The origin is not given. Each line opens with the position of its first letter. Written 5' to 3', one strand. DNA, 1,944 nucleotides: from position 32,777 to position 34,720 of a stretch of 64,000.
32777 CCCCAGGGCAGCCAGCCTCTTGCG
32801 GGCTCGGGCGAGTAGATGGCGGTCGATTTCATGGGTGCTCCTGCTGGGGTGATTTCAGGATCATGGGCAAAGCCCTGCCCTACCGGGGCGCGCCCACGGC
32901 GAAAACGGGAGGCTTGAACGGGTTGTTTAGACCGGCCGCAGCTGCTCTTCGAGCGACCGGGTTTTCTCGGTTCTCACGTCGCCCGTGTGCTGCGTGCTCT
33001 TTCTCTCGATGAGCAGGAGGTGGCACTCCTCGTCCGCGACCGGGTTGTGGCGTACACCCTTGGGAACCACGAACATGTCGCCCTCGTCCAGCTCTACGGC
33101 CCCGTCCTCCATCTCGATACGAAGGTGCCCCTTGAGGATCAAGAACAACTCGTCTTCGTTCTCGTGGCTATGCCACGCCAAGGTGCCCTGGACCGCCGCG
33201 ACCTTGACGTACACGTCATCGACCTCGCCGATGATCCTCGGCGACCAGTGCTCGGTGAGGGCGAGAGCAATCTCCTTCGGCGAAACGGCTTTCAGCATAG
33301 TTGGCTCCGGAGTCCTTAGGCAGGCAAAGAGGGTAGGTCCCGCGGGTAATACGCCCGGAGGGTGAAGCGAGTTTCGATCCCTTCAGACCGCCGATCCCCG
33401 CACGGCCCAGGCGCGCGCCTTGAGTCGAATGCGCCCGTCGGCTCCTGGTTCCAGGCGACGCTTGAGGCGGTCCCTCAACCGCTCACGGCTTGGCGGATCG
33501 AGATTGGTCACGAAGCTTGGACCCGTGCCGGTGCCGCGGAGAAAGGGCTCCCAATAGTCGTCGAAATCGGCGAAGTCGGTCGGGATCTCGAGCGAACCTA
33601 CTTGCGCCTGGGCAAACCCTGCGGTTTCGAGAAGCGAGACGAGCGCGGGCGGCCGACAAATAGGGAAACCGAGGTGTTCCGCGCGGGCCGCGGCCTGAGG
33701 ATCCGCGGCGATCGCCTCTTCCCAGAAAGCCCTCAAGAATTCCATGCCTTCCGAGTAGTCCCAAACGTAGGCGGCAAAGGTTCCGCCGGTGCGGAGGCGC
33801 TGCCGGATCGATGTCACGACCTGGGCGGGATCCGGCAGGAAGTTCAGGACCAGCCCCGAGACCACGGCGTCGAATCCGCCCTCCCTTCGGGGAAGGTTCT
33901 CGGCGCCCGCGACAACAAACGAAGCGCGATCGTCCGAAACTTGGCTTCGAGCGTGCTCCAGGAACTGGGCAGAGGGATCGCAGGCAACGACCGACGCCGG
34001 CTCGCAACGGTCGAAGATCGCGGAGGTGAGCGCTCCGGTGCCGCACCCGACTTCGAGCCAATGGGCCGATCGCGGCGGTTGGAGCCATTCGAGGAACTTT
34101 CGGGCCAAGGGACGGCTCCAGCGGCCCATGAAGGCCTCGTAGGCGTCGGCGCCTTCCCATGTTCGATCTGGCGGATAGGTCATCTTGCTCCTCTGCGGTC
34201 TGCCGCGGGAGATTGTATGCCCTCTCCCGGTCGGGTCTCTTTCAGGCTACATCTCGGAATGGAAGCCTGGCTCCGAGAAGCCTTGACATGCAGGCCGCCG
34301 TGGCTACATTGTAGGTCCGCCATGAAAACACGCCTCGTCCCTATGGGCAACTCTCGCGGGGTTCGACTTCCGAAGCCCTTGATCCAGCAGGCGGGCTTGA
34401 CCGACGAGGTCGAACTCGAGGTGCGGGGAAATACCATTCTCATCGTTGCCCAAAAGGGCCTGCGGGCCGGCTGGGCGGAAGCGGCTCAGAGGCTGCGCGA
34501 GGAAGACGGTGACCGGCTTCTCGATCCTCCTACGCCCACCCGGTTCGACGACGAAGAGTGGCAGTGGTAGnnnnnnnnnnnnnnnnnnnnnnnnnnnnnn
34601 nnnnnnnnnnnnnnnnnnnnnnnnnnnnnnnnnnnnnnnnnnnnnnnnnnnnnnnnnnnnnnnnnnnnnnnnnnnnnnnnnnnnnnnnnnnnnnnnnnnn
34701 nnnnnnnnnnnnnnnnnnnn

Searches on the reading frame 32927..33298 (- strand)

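Call 73: search_protein_families(library=pfam, proteins=[window:32927-33298:-], max_evalue=0.0001)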
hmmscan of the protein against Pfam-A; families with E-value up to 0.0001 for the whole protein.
window:32927-33298:- (123 aa): 3 families
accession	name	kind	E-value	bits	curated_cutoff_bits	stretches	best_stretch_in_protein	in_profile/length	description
PF07883.17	Cupin_2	-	7.8e-14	51.6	27.2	1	37-97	8-69/70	Cupin domain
PF05899.18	Cupin_3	-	6.3e-07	29.4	23.5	1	42-83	19-61/74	EutQ-like cupin domain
PF00190.28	Cupin_1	-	1.8e-06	28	22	1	35-112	41-125/151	Cupin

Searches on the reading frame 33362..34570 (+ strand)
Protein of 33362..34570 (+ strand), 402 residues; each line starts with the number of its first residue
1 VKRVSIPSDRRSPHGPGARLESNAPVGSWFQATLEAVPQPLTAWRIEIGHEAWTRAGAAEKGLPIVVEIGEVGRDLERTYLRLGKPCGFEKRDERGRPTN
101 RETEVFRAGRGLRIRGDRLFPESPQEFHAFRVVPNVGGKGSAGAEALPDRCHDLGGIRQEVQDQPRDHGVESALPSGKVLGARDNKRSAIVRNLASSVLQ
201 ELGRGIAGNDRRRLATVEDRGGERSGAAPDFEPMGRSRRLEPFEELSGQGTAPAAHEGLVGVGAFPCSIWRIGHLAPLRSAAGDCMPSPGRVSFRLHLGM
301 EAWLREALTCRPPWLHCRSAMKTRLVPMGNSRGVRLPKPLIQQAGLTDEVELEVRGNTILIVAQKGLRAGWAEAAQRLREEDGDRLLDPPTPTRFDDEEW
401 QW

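Call 73: search_protein_families(library=pfam, proteins=[window:33362-34570:+], max_evalue=0.0001)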
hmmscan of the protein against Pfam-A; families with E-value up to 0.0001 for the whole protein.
window:33362-34570:+ (402 aa): 1 family
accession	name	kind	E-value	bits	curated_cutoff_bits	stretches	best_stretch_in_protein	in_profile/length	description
PF04014.23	MazE_antitoxin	-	2.9e-05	24.4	24.7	1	329-365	5-44/48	Antidote-toxin recognition MazE, bacterial antitoxin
